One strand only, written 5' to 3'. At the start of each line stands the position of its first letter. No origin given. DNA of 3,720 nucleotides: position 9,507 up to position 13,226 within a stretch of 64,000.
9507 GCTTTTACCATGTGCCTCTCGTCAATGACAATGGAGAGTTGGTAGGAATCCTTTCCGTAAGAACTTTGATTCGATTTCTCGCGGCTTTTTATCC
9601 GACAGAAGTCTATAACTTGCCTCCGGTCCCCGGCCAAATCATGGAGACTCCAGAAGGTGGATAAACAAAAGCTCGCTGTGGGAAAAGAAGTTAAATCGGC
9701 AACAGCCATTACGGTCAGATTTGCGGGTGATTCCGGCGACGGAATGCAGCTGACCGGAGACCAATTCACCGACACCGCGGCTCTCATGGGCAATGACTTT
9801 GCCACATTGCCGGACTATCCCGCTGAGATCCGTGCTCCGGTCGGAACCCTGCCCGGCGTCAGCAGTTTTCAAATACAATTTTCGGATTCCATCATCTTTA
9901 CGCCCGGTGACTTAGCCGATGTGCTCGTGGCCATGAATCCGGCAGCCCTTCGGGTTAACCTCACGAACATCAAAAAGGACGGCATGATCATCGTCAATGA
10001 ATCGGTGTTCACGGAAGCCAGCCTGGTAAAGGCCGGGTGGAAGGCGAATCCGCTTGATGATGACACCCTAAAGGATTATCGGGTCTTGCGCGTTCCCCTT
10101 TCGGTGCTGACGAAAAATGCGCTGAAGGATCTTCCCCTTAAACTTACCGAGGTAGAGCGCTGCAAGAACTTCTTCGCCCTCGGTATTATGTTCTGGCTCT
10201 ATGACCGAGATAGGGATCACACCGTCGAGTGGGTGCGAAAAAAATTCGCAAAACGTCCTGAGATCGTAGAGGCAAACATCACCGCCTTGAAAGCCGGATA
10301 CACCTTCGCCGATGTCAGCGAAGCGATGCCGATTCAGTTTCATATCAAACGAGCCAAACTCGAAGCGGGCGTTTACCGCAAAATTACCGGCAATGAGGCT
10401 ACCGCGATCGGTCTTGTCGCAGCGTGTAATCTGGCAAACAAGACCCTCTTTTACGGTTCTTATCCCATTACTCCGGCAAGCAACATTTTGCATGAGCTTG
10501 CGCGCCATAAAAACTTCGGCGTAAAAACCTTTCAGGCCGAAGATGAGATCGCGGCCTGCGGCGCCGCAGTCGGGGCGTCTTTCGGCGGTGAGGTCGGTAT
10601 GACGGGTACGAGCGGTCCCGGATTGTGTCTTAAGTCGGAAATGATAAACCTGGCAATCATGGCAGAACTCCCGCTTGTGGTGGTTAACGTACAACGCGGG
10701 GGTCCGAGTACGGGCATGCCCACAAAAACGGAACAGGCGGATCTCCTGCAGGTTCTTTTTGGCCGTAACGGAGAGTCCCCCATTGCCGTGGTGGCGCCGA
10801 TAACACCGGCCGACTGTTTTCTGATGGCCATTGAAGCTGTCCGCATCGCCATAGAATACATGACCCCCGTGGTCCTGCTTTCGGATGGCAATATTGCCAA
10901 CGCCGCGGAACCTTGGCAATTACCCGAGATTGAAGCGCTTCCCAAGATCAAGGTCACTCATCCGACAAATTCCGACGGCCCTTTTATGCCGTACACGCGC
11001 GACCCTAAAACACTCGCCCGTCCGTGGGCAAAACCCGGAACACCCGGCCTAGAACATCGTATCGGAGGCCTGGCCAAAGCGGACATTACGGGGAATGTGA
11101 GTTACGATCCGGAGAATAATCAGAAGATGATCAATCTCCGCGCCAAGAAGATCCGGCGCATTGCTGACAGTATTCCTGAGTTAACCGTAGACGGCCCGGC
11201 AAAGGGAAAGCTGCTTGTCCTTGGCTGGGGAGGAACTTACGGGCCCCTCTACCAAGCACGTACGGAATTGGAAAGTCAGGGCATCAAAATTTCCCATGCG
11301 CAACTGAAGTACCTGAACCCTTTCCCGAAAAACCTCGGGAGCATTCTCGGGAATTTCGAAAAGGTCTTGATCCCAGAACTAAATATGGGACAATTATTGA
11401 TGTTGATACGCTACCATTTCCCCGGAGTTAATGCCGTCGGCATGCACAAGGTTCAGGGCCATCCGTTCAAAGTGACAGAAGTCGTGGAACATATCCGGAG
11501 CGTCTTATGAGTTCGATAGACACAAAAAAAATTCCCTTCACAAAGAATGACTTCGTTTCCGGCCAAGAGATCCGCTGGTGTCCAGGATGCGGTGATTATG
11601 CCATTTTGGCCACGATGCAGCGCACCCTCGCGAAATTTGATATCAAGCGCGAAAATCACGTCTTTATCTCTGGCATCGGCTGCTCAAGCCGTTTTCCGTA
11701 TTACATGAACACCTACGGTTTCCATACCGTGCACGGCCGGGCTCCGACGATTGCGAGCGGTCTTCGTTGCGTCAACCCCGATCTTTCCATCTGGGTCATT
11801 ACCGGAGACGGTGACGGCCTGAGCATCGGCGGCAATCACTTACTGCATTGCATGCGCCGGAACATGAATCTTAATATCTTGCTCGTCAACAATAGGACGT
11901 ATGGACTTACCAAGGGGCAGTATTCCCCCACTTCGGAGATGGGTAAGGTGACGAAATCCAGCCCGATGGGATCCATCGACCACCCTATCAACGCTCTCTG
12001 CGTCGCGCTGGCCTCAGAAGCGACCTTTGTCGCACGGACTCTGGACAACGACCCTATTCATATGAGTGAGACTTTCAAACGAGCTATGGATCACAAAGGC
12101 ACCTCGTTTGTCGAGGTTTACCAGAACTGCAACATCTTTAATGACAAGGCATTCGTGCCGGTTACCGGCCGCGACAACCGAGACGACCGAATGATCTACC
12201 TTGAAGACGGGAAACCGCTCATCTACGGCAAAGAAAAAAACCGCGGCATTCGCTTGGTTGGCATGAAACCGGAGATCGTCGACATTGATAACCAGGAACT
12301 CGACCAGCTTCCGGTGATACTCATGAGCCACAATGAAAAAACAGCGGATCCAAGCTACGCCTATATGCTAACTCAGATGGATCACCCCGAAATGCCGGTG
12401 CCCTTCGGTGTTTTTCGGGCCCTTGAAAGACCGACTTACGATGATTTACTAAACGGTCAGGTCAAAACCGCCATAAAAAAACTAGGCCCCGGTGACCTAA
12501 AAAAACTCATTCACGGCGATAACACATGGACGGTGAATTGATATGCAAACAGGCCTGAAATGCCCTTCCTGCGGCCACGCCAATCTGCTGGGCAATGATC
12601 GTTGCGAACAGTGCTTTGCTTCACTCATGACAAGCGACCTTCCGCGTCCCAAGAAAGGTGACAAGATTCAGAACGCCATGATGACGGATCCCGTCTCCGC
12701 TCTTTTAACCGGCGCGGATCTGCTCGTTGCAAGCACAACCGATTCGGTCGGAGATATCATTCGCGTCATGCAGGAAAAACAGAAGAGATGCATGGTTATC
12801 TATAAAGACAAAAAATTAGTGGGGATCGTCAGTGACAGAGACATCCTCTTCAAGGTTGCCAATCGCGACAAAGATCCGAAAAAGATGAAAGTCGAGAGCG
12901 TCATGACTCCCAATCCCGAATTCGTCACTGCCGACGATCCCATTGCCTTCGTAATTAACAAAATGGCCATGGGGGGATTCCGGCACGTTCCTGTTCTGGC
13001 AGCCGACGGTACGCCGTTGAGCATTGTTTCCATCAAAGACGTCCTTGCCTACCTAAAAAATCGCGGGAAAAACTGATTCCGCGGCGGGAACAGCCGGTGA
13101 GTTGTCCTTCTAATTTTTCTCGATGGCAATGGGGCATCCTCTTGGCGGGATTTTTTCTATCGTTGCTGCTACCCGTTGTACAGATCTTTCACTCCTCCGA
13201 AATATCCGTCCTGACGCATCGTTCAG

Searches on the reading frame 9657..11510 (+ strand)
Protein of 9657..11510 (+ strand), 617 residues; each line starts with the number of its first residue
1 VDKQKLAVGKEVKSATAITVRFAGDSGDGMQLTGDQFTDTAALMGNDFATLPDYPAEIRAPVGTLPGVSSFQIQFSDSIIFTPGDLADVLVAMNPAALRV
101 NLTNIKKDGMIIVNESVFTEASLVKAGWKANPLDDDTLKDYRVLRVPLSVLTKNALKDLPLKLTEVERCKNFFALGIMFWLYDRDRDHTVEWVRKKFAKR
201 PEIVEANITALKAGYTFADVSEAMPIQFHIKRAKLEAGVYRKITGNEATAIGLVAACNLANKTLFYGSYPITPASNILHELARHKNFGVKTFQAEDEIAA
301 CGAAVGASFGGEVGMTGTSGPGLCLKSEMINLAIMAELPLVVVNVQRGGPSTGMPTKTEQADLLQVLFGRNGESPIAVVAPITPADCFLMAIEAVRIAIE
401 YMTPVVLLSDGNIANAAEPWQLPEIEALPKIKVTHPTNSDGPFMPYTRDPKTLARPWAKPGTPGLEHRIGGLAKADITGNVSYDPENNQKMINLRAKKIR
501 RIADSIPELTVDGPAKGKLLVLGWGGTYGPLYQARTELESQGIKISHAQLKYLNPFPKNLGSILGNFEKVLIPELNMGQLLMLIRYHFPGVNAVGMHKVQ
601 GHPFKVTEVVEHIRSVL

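Call 59: search_protein_families(library=pfam, proteins=[window:9657-11510:+], max_evalue=0.0001)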
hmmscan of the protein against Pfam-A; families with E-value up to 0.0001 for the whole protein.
window:9657-11510:+ (617 aa): 2 families
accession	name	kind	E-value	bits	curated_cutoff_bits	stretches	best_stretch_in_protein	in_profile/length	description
PF01855.24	POR_N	-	1.8e-54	185.3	27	1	264-476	9-220/231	Pyruvate flavodoxin/ferredoxin oxidoreductase, thiamine diP-bdg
PF01558.24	POR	-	1e-27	97.8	27.4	1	27-215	2-172/173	Pyruvate ferredoxin/flavodoxin oxidoreductase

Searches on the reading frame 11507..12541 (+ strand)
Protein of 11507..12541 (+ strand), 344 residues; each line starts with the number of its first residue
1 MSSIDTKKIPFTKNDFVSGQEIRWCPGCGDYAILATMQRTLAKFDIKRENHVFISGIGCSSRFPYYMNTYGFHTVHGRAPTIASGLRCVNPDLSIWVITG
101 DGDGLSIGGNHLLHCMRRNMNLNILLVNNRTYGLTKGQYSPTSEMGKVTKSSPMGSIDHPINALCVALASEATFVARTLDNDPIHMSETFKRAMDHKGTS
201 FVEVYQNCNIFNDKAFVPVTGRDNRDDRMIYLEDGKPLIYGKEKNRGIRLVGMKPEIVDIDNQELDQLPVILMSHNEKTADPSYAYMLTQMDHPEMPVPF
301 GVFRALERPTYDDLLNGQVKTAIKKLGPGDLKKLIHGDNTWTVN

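Call 59: search_protein_families(library=pfam, proteins=[window:11507-12541:+], max_evalue=0.0001)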
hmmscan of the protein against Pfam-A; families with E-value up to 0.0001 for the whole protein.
window:11507-12541:+ (344 aa): 1 family
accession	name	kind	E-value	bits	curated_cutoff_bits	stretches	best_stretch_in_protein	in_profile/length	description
PF02775.26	TPP_enzyme_C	-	4.2e-28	98.5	21.9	1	57-204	2-151/151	Thiamine pyrophosphate enzyme, C-terminal TPP binding domain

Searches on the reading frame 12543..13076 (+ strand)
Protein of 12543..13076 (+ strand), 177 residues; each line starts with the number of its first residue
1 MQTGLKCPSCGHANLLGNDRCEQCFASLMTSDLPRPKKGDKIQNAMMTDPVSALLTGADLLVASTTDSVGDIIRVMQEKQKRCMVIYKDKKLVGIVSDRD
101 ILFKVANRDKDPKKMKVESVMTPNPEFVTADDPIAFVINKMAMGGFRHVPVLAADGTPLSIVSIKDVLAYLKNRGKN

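Call 59: search_protein_families(library=pfam, proteins=[window:12543-13076:+], max_evalue=0.0001)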
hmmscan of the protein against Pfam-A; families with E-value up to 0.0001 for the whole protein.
window:12543-13076:+ (177 aa): 1 family
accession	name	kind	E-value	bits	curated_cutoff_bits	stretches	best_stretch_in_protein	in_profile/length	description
PF00571.33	CBS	-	1.6e-20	73.6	24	2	117-172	1-56/57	CBS domain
